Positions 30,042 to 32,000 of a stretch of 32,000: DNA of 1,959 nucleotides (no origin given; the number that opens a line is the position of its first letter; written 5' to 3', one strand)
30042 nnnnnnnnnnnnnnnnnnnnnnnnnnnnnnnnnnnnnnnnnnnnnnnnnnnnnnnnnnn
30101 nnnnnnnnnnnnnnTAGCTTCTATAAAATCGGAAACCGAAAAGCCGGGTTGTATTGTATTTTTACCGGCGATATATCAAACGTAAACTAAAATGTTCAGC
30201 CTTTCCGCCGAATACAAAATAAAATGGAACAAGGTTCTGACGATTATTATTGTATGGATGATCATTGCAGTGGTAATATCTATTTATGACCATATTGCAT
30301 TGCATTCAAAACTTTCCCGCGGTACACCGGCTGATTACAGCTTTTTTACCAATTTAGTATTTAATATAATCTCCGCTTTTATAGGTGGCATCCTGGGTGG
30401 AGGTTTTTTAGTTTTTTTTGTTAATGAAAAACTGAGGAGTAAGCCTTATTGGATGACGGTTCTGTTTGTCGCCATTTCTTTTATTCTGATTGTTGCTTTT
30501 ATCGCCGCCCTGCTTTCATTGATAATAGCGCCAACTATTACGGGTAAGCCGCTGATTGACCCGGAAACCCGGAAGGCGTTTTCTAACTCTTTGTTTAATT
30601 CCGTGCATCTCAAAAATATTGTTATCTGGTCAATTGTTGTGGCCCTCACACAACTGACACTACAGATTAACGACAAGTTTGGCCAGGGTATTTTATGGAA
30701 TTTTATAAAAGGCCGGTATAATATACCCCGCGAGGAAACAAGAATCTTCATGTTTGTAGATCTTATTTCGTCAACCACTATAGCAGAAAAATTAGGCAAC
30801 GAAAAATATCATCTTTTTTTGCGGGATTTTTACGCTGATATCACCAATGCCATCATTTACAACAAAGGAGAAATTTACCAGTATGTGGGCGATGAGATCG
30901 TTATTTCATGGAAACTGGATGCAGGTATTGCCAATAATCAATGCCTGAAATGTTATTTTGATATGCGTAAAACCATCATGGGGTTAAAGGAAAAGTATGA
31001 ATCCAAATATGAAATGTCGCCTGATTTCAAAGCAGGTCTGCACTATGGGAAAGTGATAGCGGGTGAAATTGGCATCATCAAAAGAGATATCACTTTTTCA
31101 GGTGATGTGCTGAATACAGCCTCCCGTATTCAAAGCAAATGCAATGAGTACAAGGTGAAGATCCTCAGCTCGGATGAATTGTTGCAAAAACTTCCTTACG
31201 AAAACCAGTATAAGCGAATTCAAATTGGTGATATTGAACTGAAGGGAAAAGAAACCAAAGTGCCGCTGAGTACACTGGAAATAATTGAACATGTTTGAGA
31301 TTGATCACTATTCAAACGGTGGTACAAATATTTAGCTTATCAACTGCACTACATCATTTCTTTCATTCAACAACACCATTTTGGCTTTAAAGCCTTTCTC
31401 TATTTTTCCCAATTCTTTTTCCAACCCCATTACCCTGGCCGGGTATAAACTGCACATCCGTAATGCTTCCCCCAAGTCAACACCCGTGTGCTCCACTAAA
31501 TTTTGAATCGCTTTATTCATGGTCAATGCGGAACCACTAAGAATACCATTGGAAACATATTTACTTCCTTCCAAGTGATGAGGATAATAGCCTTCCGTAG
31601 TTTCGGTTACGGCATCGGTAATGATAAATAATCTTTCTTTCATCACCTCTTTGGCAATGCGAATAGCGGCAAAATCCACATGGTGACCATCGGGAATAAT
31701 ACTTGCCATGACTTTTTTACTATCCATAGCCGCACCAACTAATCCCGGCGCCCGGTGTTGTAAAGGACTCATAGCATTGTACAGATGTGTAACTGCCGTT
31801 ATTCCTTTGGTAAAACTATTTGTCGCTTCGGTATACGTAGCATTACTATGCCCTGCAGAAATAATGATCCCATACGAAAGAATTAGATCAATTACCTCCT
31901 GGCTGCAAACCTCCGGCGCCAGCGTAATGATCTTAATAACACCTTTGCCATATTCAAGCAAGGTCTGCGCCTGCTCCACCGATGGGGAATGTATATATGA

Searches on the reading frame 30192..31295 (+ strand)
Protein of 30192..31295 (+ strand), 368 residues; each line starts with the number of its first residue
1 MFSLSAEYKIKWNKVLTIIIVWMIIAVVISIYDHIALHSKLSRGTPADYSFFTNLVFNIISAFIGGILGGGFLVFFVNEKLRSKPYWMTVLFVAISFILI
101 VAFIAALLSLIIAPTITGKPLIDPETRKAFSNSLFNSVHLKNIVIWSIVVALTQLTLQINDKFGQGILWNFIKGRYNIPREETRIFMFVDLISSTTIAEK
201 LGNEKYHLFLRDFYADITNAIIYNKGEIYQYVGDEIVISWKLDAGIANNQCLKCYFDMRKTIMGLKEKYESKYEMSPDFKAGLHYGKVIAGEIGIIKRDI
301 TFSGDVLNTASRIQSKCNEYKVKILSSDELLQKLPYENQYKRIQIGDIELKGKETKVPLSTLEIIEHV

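Call 70: search_protein_families(library=pfam, proteins=[window:30192-31295:+], max_evalue=0.001)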
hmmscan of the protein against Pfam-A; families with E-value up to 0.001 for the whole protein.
window:30192-31295:+ (368 aa): 1 family
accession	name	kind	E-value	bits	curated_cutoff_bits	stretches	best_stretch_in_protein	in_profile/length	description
PF00211.25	Guanylate_cyc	-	5.4e-14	52.6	21.9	1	186-355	11-175/183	Adenylate and Guanylate cyclase catalytic domain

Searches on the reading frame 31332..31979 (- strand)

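Call 70: search_protein_families(library=pfam, proteins=[window:31332-31979:-], max_evalue=0.001)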
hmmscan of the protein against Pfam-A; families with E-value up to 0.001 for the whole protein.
window:31332-31979:- (215 aa): 2 families
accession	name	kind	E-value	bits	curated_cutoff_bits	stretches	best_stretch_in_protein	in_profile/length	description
PF01979.26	Amidohydro_1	-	7.7e-17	62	25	1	6-204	111-318/345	Amidohydrolase family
PF07969.17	Amidohydro_3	-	6.8e-07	29.5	29.7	1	161-208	401-446/472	Amidohydrolase family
